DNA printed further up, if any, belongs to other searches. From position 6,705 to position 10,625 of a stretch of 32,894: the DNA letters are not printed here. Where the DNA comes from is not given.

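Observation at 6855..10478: One 1207-aa polypeptide fuses a WaaL/Wzy-like domain, a TagA-type GT26 domain and an LtaS/OpgB-type phosphoglycerol transferase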

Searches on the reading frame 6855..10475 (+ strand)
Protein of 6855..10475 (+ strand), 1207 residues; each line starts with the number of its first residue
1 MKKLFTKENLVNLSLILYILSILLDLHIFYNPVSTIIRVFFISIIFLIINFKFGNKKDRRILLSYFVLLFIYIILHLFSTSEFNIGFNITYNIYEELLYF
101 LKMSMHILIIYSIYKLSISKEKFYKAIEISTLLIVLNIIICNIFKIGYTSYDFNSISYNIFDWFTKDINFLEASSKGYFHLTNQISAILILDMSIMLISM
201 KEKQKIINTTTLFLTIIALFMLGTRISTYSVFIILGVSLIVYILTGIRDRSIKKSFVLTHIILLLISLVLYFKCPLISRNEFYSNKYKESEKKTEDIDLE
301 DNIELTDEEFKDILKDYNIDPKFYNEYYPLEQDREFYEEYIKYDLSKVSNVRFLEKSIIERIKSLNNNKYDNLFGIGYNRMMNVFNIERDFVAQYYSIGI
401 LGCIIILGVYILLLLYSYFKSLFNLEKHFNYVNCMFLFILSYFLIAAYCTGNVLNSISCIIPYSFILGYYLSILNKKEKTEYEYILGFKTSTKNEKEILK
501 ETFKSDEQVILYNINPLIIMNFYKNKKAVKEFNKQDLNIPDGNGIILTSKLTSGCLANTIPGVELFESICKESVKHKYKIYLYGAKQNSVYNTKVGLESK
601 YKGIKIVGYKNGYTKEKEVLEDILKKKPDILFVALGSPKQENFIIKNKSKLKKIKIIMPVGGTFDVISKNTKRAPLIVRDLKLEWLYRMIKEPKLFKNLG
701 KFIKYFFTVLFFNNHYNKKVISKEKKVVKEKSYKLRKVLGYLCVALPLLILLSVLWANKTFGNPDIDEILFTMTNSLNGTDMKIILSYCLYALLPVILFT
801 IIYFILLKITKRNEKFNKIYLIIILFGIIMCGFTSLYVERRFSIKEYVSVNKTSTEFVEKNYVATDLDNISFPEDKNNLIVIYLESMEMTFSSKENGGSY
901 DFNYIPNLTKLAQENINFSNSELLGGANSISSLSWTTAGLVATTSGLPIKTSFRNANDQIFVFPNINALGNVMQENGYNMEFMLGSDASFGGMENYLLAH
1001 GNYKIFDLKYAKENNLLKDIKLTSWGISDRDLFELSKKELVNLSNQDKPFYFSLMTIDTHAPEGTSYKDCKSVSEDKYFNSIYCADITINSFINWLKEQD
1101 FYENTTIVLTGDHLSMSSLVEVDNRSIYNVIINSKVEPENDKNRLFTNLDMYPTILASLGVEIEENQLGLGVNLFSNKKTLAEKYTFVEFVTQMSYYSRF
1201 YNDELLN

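Call 3: search_protein_families(library=pfam, proteins=[window:6855-10475:+], max_evalue=0.01)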
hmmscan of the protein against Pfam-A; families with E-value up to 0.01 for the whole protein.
window:6855-10475:+ (1207 aa): 7 families
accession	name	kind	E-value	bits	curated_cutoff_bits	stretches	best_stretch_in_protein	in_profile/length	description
PF03808.19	Glyco_tran_WecG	-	4.4e-48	163.7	27.4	1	536-696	2-164/168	Glycosyl transferase WecG/TagA/CpsF family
PF13425.11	O-antigen_lig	-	4.9e-37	128.3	31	1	29-472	31-457/462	O-antigen ligase like membrane protein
PF00884.28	Sulfatase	-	1.1e-22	81.2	25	1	878-1159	2-299/301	Sulfatase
PF06836.17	DUF1240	-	2.9e-05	25.1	24.3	1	795-855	21-81/95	Protein of unknown function (DUF1240)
PF13567.11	DUF4131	-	0.0011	19.1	31.6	0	230-291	7-64/165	Domain of unknown function (DUF4131)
PF04932.20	Wzy_C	-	0.002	18.4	31.7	1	211-272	2-58/149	O-Antigen ligase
PF01757.29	Acyl_transf_3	-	0.0033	17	31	1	739-842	80-177/326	Acyltransferase domain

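Call 4: search_protein_families(library=ncbifam, proteins=[window:6855-10475:+], max_evalue=0.01)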
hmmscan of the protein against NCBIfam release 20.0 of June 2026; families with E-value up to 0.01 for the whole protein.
window:6855-10475:+ (1207 aa): 8 families
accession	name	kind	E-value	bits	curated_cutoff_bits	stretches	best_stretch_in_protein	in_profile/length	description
NF009027.0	PRK12363.1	equivalog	1.6e-54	185.7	572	1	747-1180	31-461/703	phosphoglycerol transferase I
NF003000.0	PRK03776.1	equivalog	3.2e-42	144.5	574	1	731-1186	20-468/763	phosphatidylglycerol--membrane-oligosaccharide glycerophosphotransferase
TIGR00696.1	wecG_tagA_cpsF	superfamily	1.2e-40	139.1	69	1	533-698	4-171/178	WecB/TagA/CpsF family glycosyltransferase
NF041710.1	UDPacetylman_taseTarA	equivalog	7.3e-38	130.4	350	1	499-710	28-241/247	N-acetylglucosaminyldiphosphoundecaprenol N-acetyl-beta-D-mannosaminyltransferase TarA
NF002980.1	PRK03692.1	equivalog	2.6e-29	102.4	323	1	508-706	32-232/240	lipopolysaccharide N-acetylmannosaminouronosyltransferase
NF041872.1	EPS_EpsA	equivalog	1.4e-22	80.3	500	1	524-695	62-238/265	exopolysaccharide biosynthesis glycosyltransferase EpsA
NF053595.1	LptchSynLtaSGpos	equivalog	1.8e-12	46.6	970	1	856-1193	218-559/626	lipoteichoic acid synthase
NF010322.0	PRK13759.1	equivalog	0.0011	17.6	481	1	1058-1115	250-307/486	arylsulfatase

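Call 6: find_homologous_proteins(query=window:6855-10475:+, max_evalue=1e-10)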
Query window:6855-10475:+ (1207 aa): 71 proteins with E <= 1e-10 among 8000 candidates.
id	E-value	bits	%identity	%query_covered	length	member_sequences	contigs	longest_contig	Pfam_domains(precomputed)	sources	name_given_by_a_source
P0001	0.0e+0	2546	96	100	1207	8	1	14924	PF13425.12,PF03808.20,PF00884.29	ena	-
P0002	0.0e+0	1018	66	60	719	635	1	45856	PF13425.12,PF03808.20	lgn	-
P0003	3.3e-255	868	59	60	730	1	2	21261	PF13425.12,PF03808.20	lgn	-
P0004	9.8e-254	863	58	59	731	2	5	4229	PF13425.12,PF03808.20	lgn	-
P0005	1.0e-251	857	60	60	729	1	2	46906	PF13425.12,PF03808.20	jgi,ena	-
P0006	1.2e-250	853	58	59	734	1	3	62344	PF13425.12,PF03808.20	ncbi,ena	-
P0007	2.9e-250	852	60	60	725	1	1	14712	PF13425.12,PF03808.20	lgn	-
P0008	5.9e-250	851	58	59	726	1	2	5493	PF13425.12,PF03808.20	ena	-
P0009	2.4e-248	845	56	60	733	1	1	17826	PF13425.12,PF03808.20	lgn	-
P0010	2.6e-242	825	56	59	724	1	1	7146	PF13425.12,PF03808.20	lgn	-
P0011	6.6e-239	814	56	59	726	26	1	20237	PF13425.12,PF03808.20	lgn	-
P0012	1.1e-238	813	56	59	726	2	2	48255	PF13425.12,PF03808.20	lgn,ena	-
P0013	6.5e-238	811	55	60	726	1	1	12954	PF13425.12,PF03808.20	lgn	-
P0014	1.9e-235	803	55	60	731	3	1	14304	PF13425.12,PF03808.20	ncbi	-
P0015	1.4e-234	800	55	60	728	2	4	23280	PF13425.12,PF03808.20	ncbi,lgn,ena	-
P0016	7.5e-233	794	55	59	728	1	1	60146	PF13425.12,PF03808.20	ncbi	-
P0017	1.7e-232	793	55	60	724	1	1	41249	PF13425.12,PF03808.20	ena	-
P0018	2.2e-232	792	55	60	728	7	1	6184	PF13425.12,PF03808.20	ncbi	-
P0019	8.3e-231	787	55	59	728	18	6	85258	PF13425.12,PF03808.20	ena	-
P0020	1.0e-230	787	55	59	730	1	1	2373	PF13425.12,PF03808.20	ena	-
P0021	1.1e-230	787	55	59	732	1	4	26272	PF13425.12,PF03808.20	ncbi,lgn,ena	-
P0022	2.8e-230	785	55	60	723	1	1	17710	PF13425.12,PF03808.20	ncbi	-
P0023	3.4e-230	785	54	59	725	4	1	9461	PF13425.12,PF03808.20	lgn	-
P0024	1.4e-229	783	53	60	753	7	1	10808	PF13425.12,PF03808.20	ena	-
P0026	1.2e-223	764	53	60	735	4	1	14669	PF13425.12,PF03808.20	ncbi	-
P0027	1.2e-223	764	54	60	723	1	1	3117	PF13425.12,PF03808.20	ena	-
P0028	5.3e-209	715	53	59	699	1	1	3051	PF13425.12,PF03808.20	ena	-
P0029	7.7e-204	698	52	59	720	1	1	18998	PF13425.12,PF03808.20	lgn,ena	-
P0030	2.1e-190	653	48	60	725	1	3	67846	PF13425.12,PF03808.20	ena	-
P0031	6.7e-190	652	47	59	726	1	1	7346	PF13425.12,PF03808.20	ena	-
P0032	8.9e-189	648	48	59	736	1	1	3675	PF13425.12,PF03808.20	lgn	-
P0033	3.2e-185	636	47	60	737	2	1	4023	PF13425.12,PF03808.20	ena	-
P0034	6.1e-185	635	46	60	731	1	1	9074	PF13425.12,PF03808.20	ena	-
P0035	1.8e-183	630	47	60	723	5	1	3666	PF13425.12,PF03808.20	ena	-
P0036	1.6e-181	624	47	59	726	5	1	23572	PF13425.12,PF03808.20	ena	-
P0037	9.2e-177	608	47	59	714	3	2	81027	PF13425.12,PF03808.20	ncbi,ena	-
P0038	1.0e-175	605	46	60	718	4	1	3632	PF13425.12,PF03808.20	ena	-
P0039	1.8e-175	604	47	59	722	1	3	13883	PF13425.12,PF03808.20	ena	-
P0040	3.5e-175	603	46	60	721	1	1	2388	PF13425.12,PF03808.20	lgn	-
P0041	4.7e-174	599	45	59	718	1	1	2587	PF13425.12,PF03808.20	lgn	-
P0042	9.8e-174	598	44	59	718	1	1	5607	PF13425.12,PF03808.20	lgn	-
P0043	6.7e-172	592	44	59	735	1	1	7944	PF13425.12,PF03808.20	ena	-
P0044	1.8e-169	584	44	60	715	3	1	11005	PF13425.12,PF03808.20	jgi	-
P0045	1.1e-161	558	44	59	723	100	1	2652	PF13425.12,PF03808.20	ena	-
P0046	1.1e-160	555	44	59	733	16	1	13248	PF13425.12,PF03808.20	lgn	-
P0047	2.4e-159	551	44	59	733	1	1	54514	PF13425.12,PF03808.20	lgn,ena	-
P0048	2.0e-155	538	41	58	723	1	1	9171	PF13425.12,PF03808.20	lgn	-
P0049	2.1e-152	528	43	59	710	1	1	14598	PF13425.12,PF03808.20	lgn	-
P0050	5.2e-150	520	42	59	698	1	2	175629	PF13425.12,PF03808.20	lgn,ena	-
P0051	1.8e-149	518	42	59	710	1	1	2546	PF13425.12,PF03808.20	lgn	-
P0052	2.1e-148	514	42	59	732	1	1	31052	PF13425.12,PF03808.20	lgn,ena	-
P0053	1.3e-147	512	41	59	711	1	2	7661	PF13425.12,PF03808.20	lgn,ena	-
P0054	2.1e-147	511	41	59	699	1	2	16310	PF13425.12,PF03808.20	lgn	-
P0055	7.7e-146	506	41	59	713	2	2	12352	PF13425.12,PF03808.20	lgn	-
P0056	1.8e-145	505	41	59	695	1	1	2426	PF13425.12,PF03808.20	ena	-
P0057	8.8e-133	463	41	59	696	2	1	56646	PF13425.12,PF03808.20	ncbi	-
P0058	2.8e-131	458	39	59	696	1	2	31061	PF13425.12,PF03808.20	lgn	-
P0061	8.6e-30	122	41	15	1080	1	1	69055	PF13425.12,PF00534.27,PF03808.20,PF20706.4,PF13692.13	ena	-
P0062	1.1e-29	121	37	18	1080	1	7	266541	PF13425.12,PF00534.27,PF03808.20,PF20706.4,PF13692.13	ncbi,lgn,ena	-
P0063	4.2e-29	119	29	24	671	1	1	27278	PF00884.29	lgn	-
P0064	7.8e-29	118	41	15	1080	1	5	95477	PF13425.12,PF00534.27,PF03808.20,PF20706.4,PF13692.13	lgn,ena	-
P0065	6.8e-28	115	43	15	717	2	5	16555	PF03808.20,PF04932.21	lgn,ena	-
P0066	1.2e-27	114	42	14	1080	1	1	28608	PF13425.12,PF00534.27,PF03808.20,PF20706.4,PF13692.13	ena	-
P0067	2.0e-26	110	41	15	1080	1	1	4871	PF13425.12,PF00534.27,PF03808.20,PF13524.13,PF20706.4,PF13692.13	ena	-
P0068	4.2e-26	109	37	18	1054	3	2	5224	PF13425.12,PF00534.27,PF03808.20,PF20706.4,PF13692.13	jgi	-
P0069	2.3e-25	107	41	15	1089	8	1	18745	PF13425.12,PF00534.27,PF03808.20,PF20706.4,PF13692.13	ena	-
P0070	6.8e-13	66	27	24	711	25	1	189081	PF00884.29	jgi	-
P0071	1.5e-12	64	28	16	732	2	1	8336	PF03808.20,PF04932.21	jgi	-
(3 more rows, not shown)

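Call 7: find_encoding_contigs(protein=P0001, flank=10000, max_places=4)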
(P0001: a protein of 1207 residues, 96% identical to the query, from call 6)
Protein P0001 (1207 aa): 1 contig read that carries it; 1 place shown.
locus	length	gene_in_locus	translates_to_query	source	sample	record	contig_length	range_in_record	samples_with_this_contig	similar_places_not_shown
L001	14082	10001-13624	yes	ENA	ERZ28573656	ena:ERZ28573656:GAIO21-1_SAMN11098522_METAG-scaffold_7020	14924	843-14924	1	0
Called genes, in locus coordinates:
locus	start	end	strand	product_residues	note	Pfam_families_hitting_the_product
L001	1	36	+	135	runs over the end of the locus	-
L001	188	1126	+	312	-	PF07751:Abi_2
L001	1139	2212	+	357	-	PF00089:Trypsin, PF13365:Trypsin_2, PF00595:PDZ (faint), PF13180:PDZ_2, PF17820:PDZ_6 (weak)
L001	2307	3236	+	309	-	PF00781:DAGK_cat, PF19279:YegS_C (weak)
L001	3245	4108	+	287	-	PF02666:PS_Dcarbxylase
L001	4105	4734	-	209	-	PF14378:PAP2_3 (weak), PF01569:PAP2 (weak)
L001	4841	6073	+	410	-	PF00375:SDF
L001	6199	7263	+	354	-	-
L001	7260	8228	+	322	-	PF01210:NAD_Gly3P_dh_N, PF02558:ApbA, PF03807:F420_oxidored (weak), PF07479:NAD_Gly3P_dh_C, PF20618:GPD_NAD_C_bact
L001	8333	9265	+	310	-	PF00535:Glycos_transf_2, PF10111:Glyco_tranf_2_2 (weak), PF13641:Glyco_tranf_2_3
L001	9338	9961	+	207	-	PF01066:CDP-OH_P_transf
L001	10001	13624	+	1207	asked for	PF13425:O-antigen_lig, PF03808:Glyco_tran_WecG, PF00884:Sulfatase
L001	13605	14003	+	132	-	PF04138:GtrA_DPMS_TM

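Call 8: find_encoding_contigs(protein=P0002, flank=10000, max_places=4)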
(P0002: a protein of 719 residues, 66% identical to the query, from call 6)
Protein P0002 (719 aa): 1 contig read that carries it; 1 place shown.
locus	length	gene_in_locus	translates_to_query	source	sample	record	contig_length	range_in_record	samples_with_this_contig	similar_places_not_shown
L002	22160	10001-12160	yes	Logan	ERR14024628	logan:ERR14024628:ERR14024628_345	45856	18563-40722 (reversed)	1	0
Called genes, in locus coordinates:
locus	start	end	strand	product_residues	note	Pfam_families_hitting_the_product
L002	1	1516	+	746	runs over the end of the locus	PF08239:SH3_3, PF00404:Dockerin_1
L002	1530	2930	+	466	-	PF12733:Cadherin-like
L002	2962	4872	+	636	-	PF03816:LytR_cpsA_psr, PF03793:PASTA (weak)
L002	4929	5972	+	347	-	PF00953:Glycos_transf_4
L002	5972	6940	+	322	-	PF01210:NAD_Gly3P_dh_N, PF02558:ApbA, PF03446:NAD_binding_2 (faint), PF03721:UDPG_MGDP_dh_N (weak), PF03807:F420_oxidored (weak), PF07479:NAD_Gly3P_dh_C, PF20618:GPD_NAD_C_bact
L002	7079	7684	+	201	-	-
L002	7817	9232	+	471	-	PF00884:Sulfatase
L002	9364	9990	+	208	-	PF01066:CDP-OH_P_transf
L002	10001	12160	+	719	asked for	PF13425:O-antigen_lig, PF03808:Glyco_tran_WecG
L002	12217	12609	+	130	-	PF04138:GtrA_DPMS_TM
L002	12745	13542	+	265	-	PF01061:ABC2_membrane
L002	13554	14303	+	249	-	PF00005:ABC_tran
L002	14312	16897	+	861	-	PF00534:Glycos_transf_1, PF13692:Glyco_trans_1_4, PF00535:Glycos_transf_2, PF13641:Glyco_tranf_2_3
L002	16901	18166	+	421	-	PF01593:Amino_oxidase, PF13450:NAD_binding_8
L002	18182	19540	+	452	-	PF04230:PS_pyruv_trans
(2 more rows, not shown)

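Call 16: list_cluster_members(proteins=[P0001, P0006, P0014, P0016, P0037, P0057, P0062, P0065])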
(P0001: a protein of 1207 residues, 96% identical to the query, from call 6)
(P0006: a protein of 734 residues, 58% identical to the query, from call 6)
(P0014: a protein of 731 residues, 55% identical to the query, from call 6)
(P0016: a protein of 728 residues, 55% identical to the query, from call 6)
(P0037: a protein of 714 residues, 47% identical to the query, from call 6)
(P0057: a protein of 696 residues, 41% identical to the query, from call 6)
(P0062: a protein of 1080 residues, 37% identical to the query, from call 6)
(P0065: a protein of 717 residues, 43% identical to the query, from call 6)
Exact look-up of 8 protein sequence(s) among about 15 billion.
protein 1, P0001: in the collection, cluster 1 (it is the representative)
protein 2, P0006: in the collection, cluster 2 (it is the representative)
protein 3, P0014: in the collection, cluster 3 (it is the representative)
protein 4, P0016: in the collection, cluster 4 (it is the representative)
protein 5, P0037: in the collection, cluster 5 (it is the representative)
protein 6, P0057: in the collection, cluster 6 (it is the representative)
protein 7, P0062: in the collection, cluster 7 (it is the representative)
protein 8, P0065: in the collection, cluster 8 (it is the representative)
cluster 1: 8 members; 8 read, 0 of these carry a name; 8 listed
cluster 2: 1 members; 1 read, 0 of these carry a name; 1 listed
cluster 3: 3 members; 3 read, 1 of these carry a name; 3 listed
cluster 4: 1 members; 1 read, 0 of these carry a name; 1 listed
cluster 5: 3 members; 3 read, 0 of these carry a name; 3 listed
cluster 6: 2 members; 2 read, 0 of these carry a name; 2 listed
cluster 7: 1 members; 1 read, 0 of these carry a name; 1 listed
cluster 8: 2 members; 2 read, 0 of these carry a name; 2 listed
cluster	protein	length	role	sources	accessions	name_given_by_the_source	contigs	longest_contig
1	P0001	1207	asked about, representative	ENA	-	-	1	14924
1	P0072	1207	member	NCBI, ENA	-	-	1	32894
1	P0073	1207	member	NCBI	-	-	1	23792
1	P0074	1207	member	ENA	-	-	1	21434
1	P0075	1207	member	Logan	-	-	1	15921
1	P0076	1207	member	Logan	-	-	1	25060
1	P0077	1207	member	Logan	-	-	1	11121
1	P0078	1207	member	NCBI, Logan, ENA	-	-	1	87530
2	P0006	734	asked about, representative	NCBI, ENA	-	-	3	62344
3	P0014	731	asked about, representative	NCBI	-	-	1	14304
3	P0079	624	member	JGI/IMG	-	N-acetylglucosaminyldiphosphoundecaprenol N-acetyl-beta-D-mannosaminyltransferase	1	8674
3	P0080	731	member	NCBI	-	-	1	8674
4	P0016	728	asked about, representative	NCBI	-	-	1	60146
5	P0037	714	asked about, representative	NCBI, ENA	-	-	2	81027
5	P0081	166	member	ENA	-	-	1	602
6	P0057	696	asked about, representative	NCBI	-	-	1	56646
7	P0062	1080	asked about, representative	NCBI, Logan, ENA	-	-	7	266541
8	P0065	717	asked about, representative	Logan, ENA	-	-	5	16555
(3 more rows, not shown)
